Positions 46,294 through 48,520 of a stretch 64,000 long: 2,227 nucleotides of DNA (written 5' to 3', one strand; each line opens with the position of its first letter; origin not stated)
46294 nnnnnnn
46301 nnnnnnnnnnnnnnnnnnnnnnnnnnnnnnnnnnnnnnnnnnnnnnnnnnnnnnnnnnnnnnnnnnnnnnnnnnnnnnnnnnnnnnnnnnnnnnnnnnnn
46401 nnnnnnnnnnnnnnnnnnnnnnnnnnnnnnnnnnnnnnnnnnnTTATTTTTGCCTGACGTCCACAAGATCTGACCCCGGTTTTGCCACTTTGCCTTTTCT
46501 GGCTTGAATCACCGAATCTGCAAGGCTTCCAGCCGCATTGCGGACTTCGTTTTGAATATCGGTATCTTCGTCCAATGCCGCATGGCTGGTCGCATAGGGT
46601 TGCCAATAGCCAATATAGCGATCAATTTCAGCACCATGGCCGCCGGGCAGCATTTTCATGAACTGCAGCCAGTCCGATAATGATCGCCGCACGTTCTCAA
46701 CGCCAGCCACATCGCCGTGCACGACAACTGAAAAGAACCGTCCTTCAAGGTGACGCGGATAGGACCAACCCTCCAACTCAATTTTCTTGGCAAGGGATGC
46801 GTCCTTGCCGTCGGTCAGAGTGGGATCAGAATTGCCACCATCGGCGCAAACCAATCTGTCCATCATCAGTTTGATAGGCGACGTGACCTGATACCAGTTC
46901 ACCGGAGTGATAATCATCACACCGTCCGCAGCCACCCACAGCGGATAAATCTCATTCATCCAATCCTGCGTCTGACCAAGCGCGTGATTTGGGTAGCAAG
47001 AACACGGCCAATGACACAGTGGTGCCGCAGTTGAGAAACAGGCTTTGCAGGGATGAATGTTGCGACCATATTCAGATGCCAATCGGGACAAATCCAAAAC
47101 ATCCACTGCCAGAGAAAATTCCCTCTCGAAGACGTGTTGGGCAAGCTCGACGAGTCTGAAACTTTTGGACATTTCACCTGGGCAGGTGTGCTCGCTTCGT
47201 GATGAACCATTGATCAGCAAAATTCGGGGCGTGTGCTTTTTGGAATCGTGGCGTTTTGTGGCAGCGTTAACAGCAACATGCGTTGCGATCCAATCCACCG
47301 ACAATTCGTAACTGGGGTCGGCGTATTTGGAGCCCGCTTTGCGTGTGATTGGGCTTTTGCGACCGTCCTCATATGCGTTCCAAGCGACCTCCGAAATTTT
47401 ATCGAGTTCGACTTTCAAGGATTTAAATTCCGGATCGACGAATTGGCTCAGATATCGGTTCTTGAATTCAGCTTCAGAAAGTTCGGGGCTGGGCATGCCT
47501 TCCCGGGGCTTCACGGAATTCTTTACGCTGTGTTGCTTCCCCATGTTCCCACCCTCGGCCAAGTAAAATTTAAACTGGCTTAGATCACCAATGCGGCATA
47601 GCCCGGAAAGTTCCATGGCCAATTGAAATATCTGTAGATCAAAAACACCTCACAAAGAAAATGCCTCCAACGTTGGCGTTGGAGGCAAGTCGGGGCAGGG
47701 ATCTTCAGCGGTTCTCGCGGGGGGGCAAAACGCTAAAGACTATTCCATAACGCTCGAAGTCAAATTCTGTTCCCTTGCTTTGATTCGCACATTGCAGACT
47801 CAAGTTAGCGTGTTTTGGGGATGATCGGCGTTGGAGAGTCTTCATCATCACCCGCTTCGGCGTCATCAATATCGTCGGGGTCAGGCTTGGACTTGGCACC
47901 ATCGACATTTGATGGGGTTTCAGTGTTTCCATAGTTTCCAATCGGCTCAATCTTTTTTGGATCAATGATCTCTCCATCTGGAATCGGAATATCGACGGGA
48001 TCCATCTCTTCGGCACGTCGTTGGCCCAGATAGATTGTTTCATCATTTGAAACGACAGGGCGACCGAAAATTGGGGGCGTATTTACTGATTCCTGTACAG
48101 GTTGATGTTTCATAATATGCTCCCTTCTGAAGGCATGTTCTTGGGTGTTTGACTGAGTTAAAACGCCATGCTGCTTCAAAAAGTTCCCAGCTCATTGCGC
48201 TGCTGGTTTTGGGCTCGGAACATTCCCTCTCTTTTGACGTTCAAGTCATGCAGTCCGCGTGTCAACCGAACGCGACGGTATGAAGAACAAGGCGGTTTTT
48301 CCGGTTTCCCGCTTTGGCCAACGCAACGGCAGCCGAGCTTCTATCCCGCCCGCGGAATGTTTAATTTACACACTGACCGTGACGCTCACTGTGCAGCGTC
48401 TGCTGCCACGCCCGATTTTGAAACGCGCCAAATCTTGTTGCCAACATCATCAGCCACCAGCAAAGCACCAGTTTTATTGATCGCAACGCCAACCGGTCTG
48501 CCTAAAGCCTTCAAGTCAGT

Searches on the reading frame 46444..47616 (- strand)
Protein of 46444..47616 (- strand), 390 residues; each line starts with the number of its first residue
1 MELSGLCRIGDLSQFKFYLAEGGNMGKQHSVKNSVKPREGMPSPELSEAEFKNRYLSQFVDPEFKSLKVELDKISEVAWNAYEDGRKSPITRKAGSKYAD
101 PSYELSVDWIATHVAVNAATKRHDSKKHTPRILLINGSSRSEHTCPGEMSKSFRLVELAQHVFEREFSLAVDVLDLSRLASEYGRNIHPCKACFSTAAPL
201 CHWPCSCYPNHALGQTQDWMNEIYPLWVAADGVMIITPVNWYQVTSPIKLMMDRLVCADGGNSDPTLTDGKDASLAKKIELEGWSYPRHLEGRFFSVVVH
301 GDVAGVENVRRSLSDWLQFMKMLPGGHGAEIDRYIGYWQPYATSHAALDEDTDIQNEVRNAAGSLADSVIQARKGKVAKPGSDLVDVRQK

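Call 11: search_protein_families(library=pfam, proteins=[window:46444-47616:-], max_evalue=0.01)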
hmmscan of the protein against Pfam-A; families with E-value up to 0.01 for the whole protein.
window:46444-47616:- (390 aa): 1 family
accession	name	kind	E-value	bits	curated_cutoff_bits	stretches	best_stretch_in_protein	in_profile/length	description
PF03358.20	FMN_red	-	9.8e-13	48.4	24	1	130-326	1-141/152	NADPH-dependent FMN reductase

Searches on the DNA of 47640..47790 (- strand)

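Call 85: search_dna_similar(query=window:47640-47790:-, collection=plasmids, mode=distant, max_rows=15, max_evalue=0.01)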
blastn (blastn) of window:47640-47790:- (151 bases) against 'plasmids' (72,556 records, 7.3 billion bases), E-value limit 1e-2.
No match.

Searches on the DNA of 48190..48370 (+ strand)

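Call 26: search_dna_similar(query=window:48190-48370:+, collection=plasmids, mode=distant, max_rows=40, max_evalue=0.001)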
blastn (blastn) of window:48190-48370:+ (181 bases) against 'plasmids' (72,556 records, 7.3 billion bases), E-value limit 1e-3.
Records with a match: 78; places in all: 84; records where one place covers at least 80% of the query: 0.
Best place of each record, by identity: 80-90% 19; 60-80% 59.
By first word of the organism name: Agrobacterium 25; Rhizobium 24; Ensifer 10; Phyllobacterium 4; Pseudochrobactrum 4; Sinorhizobium 2; Shinella 2; Mesorhizobium 2; Mariluticola 1; Devosia 1; and 3 more.
By predicted mobility (MOB-suite, as given by PLSDB): non-mobilizable 48; conjugative 29; mobilizable 1.
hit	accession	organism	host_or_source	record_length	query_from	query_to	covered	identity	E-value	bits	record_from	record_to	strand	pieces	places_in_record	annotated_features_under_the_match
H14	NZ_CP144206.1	Sinorhizobium chiapasense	mixed culture,rhizosphere soil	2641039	69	163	52%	82.3%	9e-17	94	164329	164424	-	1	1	none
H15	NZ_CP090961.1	Mariluticola halotolerans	sea sediment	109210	68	165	54%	79.6%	4e-15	88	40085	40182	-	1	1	none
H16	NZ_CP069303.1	Shinella sp. PSBB067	monoisolate,Minnesota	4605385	69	163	52%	81.3%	1e-15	90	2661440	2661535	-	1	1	none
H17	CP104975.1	Devosia sp. A8/3-2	Oxytropis tragacanthoides,cell ...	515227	67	165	55%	77.8%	6e-13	81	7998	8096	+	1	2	none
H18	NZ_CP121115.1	Roseinatronobacter sp. S2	cell culture,Alkaline Spring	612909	70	165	53%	77.3%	1e-8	67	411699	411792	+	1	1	none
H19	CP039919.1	Agrobacterium tumefaciens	-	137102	70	163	52%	78.9%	2e-12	79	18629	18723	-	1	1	none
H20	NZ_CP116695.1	Agrobacterium tumefaciens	Lavender,cell culture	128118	70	163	52%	78.9%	2e-12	79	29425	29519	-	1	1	none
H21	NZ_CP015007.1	Aminobacter aminovorans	cell culture,soil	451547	69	164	53%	76.5%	3e-10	72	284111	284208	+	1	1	none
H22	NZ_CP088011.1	Rhizobium sp. T136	Melilotus albus,Cell culture,root nodule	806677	70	163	52%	77.9%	9e-11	74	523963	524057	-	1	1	none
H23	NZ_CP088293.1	Phyllobacterium sp. T1018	Melilotus albus,Cell culture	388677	69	163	52%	76.8%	9e-11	73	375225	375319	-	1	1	none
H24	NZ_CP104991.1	Rhizobium sp. CC-CFT758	cell culture,agricultural soil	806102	68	164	54%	75.0%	3e-4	52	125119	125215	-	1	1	none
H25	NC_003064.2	Agrobacterium fabrum str. C58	-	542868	69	163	52%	76.0%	1e-8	67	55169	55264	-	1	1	none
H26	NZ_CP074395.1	Agrobacterium salinitolerans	Cotton,tiaaue sample,root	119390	69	163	52%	76.0%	1e-8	67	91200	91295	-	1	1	none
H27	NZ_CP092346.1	Rhizobium gallicum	Phaseolus vulgaris,Cell culture,nodule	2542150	70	164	52%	76.0%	1e-8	67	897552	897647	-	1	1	none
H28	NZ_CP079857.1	Agrobacterium fabrum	-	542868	69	163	52%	76.0%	1e-8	67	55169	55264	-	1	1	none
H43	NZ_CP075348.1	Pseudochrobactrum algeriensis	Bos taurus,cell culture,lymph nodes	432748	69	158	50%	79.1%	2e-11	76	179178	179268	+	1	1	SDR family oxidoreductase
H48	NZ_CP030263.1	Ensifer adhaerens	Zea mays,whole organism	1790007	69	149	45%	87.8%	6e-19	100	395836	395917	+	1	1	none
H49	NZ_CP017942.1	Phyllobacterium zundukense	Oxytropis triphylla,cell culture,root ...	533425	70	158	49%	79.8%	6e-13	81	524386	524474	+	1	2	none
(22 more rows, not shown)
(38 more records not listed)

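Call 27: get_annotated_region(hit=H25, flank=20000)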
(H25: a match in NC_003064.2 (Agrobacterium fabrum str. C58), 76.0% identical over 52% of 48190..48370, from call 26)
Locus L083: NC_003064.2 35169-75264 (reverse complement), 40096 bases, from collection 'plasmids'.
description: Agrobacterium fabrum str. C58 plasmid At, complete sequence
organism: Agrobacterium fabrum str. C58 (NCBI taxid 176299)
taxonomy: Bacteria; Pseudomonadota; Alphaproteobacteria; Hyphomicrobiales; Rhizobiaceae; Agrobacterium; Agrobacterium fabrum; Agrobacterium fabrum str. C58
host: -; source: -; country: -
typing (MOB-suite, as given by PLSDB): conjugative; relaxase MOBQ; mating-pair formation MPF_T
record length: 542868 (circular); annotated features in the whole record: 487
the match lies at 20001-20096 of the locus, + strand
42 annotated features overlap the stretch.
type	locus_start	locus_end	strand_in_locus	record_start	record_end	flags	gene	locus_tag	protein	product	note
CDS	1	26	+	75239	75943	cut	-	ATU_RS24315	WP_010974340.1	FadR/GntR family transcriptional regulator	-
CDS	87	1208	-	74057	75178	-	-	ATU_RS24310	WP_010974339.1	iron-containing alcohol dehydrogenase family protein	-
CDS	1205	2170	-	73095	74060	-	pdxA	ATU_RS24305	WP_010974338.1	4-hydroxythreonine-4-phosphate dehydrogenase PdxA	GO:0008615 - pyridoxine biosynthetic process [Evidence IEA]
CDS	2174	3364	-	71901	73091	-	-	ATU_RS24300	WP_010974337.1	exo-alpha-sialidase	-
CDS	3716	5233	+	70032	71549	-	-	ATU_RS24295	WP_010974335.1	ABC transporter substrate-binding protein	-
CDS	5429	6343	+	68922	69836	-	-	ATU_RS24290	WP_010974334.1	ABC transporter permease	GO:0055085 - transmembrane transport [Evidence IEA]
CDS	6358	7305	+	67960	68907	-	-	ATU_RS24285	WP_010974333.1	ABC transporter permease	-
CDS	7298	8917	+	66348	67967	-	-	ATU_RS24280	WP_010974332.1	ABC transporter ATP-binding protein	-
CDS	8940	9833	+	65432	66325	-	-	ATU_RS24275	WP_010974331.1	dihydrodipicolinate synthase family protein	-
CDS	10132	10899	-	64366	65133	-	-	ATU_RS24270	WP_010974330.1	alpha/beta hydrolase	-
CDS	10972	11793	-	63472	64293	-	-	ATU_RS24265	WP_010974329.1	alpha/beta hydrolase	-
CDS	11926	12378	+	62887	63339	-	-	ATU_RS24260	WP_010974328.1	MarR family transcriptional regulator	-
CDS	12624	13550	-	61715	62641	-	-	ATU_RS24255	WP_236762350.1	MurR/RpiR family transcriptional regulator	GO:0006355 - regulation of DNA-templated transcription [Evidence IEA]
CDS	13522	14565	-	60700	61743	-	-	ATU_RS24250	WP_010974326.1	ABC transporter ATP-binding protein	-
CDS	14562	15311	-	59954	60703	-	-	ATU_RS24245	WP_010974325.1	glycerophosphodiester phosphodiesterase family protein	GO:0006629 - lipid metabolic process [Evidence IEA]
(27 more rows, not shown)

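Call 46: get_annotated_region(hit=H14, flank=3000)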
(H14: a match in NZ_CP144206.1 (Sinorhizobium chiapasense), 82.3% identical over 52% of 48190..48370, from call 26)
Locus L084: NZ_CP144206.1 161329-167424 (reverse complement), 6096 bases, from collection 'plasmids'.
description: Sinorhizobium chiapasense strain S24 plasmid pA, complete sequence
organism: Sinorhizobium chiapasense (NCBI taxid 501572)
taxonomy: Bacteria; Pseudomonadota; Alphaproteobacteria; Hyphomicrobiales; Rhizobiaceae; Sinorhizobium; Sinorhizobium chiapasense
host: -; source: mixed culture,rhizosphere soil; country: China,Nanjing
typing (MOB-suite, as given by PLSDB): conjugative; relaxase MOBQ; mating-pair formation MPF_T
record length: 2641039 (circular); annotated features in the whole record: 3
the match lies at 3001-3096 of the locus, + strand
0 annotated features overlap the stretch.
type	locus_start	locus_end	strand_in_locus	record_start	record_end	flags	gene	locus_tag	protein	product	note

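Call 47: get_annotated_region(hit=H15, flank=3000)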
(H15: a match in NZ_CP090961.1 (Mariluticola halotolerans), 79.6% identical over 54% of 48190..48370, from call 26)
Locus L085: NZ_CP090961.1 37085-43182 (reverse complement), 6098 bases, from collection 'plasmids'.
description: Mariluticola halotolerans strain LMO-2 plasmid unnamed, complete sequence
organism: Mariluticola halotolerans (NCBI taxid 2909283)
taxonomy: Bacteria; Pseudomonadota; Alphaproteobacteria; Hyphomicrobiales; Devosiaceae; Mariluticola; Mariluticola halotolerans
host: -; source: sea sediment; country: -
typing (MOB-suite, as given by PLSDB): non-mobilizable
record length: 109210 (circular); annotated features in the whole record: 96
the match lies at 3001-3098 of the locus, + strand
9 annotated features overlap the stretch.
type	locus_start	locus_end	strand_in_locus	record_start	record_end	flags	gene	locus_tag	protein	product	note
CDS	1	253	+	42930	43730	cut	-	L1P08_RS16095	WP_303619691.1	GntR family transcriptional regulator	-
CDS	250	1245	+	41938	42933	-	-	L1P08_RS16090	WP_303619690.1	N-acetyl-D-Glu racemase DgcA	-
CDS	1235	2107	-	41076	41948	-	-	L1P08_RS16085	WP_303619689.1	SDR family oxidoreductase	-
CDS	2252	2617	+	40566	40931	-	-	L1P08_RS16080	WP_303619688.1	PRC-barrel domain-containing protein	GO:0019684 - photosynthesis, light reaction [Evidence IEA]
CDS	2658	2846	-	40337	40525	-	-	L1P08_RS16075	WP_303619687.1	DUF3008 family protein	-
CDS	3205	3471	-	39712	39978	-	-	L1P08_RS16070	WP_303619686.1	hypothetical protein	-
CDS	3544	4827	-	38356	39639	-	-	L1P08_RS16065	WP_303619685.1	HipA domain-containing protein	-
CDS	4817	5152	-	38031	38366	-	-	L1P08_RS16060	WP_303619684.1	helix-turn-helix transcriptional regulator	-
CDS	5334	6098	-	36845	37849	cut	-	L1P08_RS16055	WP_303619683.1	hypothetical protein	-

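Call 48: get_annotated_region(hit=H17, flank=3000)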
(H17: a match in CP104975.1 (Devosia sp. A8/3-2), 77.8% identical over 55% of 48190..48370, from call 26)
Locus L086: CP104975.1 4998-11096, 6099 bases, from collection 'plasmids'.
description: Devosia sp. A8/3-2 plasmid p_unnamed1, complete sequence
organism: Devosia sp. A8/3-2 (NCBI taxid 2978393)
taxonomy: Bacteria; Pseudomonadota; Alphaproteobacteria; Hyphomicrobiales; Devosiaceae; Devosia; Devosia sp. A8/3-2
host: -; source: Oxytropis tragacanthoides,cell culture,root nodule; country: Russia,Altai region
typing (MOB-suite, as given by PLSDB): non-mobilizable; mating-pair formation MPF_T
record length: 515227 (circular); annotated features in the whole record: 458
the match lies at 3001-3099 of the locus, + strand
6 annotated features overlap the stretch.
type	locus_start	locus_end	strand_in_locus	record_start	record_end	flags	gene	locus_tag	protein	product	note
CDS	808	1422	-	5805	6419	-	-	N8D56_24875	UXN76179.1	molybdopterin-dependent oxidoreductase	-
CDS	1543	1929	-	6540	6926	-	-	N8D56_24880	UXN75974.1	YeeE/YedE thiosulfate transporter family protein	-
CDS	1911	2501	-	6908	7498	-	-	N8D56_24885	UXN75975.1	hypothetical protein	-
CDS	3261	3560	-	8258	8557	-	-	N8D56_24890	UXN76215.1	hypothetical protein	-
CDS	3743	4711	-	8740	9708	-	-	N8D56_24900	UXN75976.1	PAS domain S-box protein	-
CDS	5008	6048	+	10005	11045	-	-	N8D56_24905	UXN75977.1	PAS domain-containing protein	-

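Call 49: get_annotated_region(hit=H18, flank=3000)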
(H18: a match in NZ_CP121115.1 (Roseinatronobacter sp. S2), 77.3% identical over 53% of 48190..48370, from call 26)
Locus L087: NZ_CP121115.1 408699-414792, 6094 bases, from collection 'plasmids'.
description: Roseinatronobacter sp. S2 plasmid unnamed2, complete sequence
organism: Roseinatronobacter sp. S2 (NCBI taxid 3035471)
taxonomy: Bacteria; Pseudomonadota; Alphaproteobacteria; Rhodobacterales; Paracoccaceae; Roseinatronobacter; Roseinatronobacter sp. S2
host: -; source: cell culture,Alkaline Spring; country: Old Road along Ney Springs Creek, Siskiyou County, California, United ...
typing (MOB-suite, as given by PLSDB): non-mobilizable
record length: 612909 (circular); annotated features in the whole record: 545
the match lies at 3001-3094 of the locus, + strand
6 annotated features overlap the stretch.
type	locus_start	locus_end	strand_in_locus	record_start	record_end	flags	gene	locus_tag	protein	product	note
CDS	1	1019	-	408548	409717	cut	-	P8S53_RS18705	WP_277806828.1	MFS transporter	GO:0055085 - transmembrane transport [Evidence IEA]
CDS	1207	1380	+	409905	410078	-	-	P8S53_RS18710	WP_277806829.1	hypothetical protein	-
CDS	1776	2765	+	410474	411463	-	-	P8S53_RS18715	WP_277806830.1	PRC-barrel domain-containing protein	GO:0019684 - photosynthesis, light reaction [Evidence IEA]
CDS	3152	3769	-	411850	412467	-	-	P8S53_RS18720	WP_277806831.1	hypothetical protein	-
CDS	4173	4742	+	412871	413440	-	-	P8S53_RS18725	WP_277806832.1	sigma-70 family RNA polymerase sigma factor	GO:0006352 - DNA-templated transcription initiation [Evidence IEA]; GO:0006355 - regulation of DNA-templated ...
CDS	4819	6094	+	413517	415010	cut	-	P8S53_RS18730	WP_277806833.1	NAD(P)H-dependent oxidoreductase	-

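Call 50: get_annotated_region(hit=H21, flank=3000)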
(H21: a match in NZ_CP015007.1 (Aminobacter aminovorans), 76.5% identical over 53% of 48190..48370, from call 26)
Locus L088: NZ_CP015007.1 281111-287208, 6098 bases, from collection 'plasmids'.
description: Aminobacter aminovorans strain KCTC 2477 plasmid pAA02, complete sequence
organism: Aminobacter aminovorans (NCBI taxid 83263)
taxonomy: Bacteria; Pseudomonadota; Alphaproteobacteria; Hyphomicrobiales; Phyllobacteriaceae; Aminobacter; Aminobacter aminovorans
host: -; source: cell culture,soil; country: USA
typing (MOB-suite, as given by PLSDB): non-mobilizable; mating-pair formation MPF_T
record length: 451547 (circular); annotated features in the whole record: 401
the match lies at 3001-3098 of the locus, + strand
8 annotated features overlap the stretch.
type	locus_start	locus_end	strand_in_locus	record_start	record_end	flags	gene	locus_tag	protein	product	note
CDS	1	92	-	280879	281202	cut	-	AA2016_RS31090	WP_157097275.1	hypothetical protein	-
CDS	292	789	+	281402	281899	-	-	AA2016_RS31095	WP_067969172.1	DUF427 domain-containing protein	-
CDS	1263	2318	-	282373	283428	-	-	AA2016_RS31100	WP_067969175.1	DNA topoisomerase IB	-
CDS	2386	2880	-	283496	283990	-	-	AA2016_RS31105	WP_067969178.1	ferritin-like domain-containing protein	-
CDS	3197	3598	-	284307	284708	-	-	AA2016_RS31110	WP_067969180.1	hypothetical protein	-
CDS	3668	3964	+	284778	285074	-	-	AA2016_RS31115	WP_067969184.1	PRC-barrel domain-containing protein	GO:0019684 - photosynthesis, light reaction [Evidence IEA]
CDS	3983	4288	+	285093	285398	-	-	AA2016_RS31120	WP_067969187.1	plasmid stabilization protein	-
CDS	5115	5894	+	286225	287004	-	-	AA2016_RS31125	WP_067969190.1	pyrroline-5-carboxylate reductase dimerization domain-containing protein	-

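Call 51: get_annotated_region(hit=H43, flank=3000)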
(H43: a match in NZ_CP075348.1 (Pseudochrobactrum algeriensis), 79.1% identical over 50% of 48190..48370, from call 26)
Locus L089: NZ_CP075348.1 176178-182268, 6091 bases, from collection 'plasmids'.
description: Pseudochrobactrum algeriensis strain C150915_17 plasmid pPB17_1, complete sequence
organism: Pseudochrobactrum algeriensis (NCBI taxid 2834768)
taxonomy: Bacteria; Pseudomonadota; Alphaproteobacteria; Hyphomicrobiales; Brucellaceae; Pseudochrobactrum; Pseudochrobactrum algeriensis
host: -; source: Bos taurus,cell culture,lymph nodes; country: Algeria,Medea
typing (MOB-suite, as given by PLSDB): non-mobilizable
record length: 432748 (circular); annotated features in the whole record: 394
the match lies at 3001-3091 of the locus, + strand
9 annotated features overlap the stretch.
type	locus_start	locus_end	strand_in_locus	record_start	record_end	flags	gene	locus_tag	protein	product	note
CDS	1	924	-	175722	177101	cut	otsA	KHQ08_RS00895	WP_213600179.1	alpha,alpha-trehalose-phosphate synthase (UDP-forming)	-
CDS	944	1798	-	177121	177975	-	otsB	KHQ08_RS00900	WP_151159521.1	trehalose-phosphatase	GO:0005992 - trehalose biosynthetic process [Evidence IEA]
CDS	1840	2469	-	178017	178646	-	-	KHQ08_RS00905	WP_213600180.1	SOS response-associated peptidase family protein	GO:0006974 - DNA damage response [Evidence IEA]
CDS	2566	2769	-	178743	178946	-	-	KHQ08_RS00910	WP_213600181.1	CsbD family protein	-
CDS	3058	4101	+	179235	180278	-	-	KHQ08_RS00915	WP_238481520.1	SDR family oxidoreductase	-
CDS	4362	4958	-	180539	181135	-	-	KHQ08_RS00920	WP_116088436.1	PRC-barrel domain-containing protein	GO:0019684 - photosynthesis, light reaction [Evidence IEA]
CDS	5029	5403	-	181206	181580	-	-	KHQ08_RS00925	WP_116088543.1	low affinity iron permease family protein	GO:0055085 - transmembrane transport [Evidence IEA]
CDS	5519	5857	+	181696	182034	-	-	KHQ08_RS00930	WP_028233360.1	hypothetical protein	-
CDS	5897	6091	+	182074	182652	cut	-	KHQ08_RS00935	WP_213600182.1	general stress protein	-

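Call 52: get_annotated_region(hit=H48, flank=3000)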
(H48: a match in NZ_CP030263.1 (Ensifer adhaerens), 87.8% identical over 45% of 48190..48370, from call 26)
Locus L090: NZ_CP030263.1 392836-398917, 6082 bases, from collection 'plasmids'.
description: Ensifer adhaerens strain Corn53 plasmid AA, complete sequence
organism: Ensifer adhaerens (NCBI taxid 106592)
taxonomy: Bacteria; Pseudomonadota; Alphaproteobacteria; Hyphomicrobiales; Rhizobiaceae; Ensifer; Ensifer adhaerens
host: -; source: Zea mays,whole organism; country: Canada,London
typing (MOB-suite, as given by PLSDB): non-mobilizable; mating-pair formation MPF_T
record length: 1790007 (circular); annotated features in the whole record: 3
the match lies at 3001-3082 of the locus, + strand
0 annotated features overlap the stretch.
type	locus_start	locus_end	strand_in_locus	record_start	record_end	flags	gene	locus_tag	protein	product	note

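Call 53: get_annotated_region(hit=H49, flank=3000)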
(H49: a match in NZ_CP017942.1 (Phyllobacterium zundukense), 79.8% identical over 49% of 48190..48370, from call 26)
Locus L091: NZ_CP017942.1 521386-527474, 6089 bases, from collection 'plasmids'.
description: Phyllobacterium zundukense strain Tri-48 plasmid unnamed3, complete sequence
organism: Phyllobacterium zundukense (NCBI taxid 1867719)
taxonomy: Bacteria; Pseudomonadota; Alphaproteobacteria; Hyphomicrobiales; Phyllobacteriaceae; Phyllobacterium; Phyllobacterium zundukense
host: -; source: Oxytropis triphylla,cell culture,root nodule; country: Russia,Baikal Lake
typing (MOB-suite, as given by PLSDB): non-mobilizable
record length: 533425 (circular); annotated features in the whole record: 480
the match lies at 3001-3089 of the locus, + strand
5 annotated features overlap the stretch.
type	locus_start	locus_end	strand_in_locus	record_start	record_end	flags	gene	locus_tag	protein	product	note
CDS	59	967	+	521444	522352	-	-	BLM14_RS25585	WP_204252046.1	arginase family protein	-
CDS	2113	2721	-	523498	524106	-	-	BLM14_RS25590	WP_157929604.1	hypothetical protein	-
CDS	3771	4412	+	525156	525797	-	-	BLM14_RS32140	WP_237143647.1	HWE histidine kinase domain-containing protein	-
CDS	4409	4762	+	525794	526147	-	-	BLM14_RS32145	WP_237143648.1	hypothetical protein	-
CDS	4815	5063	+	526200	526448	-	-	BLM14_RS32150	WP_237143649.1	hypothetical protein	-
